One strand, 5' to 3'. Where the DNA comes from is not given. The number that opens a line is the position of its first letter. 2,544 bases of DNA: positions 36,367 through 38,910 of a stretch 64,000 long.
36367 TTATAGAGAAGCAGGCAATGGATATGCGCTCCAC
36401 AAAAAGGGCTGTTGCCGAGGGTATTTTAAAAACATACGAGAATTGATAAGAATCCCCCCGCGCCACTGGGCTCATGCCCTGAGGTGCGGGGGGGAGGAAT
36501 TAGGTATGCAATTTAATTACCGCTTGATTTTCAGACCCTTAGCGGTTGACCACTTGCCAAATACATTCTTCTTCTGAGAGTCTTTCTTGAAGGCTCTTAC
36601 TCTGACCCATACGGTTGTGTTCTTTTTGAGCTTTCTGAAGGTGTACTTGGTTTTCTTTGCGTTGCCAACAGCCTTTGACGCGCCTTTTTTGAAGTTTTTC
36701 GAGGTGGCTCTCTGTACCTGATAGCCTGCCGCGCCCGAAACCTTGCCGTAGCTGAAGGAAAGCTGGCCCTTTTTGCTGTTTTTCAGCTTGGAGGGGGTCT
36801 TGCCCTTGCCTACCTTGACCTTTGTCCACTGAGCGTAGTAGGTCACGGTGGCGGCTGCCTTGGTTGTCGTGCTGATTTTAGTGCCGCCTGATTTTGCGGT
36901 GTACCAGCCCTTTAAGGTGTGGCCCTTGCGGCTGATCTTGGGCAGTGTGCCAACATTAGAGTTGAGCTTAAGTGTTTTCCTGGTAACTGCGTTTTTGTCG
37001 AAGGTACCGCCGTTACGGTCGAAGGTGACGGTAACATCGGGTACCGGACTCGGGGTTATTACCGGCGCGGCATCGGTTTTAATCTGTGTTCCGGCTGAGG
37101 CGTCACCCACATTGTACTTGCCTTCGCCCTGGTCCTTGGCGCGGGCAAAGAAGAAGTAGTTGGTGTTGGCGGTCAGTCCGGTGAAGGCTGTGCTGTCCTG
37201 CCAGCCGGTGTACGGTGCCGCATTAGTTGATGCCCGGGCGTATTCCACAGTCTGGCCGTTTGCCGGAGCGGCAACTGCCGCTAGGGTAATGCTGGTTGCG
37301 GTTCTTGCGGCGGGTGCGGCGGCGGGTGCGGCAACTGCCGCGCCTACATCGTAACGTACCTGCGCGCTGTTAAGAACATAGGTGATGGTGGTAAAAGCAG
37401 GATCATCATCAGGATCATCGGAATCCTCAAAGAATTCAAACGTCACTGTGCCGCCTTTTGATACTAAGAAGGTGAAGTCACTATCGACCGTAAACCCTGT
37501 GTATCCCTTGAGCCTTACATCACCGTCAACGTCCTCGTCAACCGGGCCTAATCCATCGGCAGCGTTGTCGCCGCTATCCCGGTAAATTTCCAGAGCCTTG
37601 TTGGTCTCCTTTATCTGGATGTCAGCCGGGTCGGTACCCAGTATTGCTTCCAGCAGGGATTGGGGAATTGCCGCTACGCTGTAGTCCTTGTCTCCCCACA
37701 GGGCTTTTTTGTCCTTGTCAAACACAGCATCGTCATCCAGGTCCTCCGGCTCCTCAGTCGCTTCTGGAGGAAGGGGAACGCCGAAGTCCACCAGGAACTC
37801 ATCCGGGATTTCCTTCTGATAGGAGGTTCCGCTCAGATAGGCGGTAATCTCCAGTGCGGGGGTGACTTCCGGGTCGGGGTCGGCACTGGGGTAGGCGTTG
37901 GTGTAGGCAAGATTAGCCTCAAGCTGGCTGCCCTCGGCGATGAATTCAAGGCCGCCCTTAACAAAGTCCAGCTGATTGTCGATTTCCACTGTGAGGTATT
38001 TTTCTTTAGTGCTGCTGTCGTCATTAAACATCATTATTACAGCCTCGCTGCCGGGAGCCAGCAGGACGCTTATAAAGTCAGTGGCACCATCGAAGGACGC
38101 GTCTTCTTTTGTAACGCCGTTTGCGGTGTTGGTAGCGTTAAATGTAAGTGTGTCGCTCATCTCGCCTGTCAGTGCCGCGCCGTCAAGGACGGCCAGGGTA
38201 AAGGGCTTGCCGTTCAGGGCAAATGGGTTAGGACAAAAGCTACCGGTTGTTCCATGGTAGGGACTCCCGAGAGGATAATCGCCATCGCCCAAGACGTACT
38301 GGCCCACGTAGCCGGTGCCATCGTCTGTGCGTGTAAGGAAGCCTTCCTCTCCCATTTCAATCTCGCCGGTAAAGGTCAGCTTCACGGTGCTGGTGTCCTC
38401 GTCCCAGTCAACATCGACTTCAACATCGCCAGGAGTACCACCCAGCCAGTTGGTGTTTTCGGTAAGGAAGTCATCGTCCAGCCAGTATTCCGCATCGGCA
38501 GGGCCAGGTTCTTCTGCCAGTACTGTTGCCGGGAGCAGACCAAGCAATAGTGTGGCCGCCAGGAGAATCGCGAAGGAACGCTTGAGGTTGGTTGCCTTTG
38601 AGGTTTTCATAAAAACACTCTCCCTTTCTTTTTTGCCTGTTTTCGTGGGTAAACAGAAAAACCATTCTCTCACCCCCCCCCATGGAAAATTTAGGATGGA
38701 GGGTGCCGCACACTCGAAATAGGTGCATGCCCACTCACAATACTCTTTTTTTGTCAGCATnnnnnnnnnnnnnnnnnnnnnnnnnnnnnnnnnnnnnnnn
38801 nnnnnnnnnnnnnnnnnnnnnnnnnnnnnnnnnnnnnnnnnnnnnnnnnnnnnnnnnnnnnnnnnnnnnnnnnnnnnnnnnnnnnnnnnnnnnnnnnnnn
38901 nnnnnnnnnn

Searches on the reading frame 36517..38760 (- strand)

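Call 7: search_protein_families(library=ncbifam, proteins=[window:36517-38760:-])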
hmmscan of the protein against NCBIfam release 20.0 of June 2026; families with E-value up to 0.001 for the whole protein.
window:36517-38760:- (747 aa): 1 family
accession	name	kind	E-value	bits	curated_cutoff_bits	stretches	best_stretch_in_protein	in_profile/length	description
TIGR02543.1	List_Bact_rpt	repeat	0.00044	20.5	20.95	1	610-648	2-43/44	TIGR02543 family repeat protein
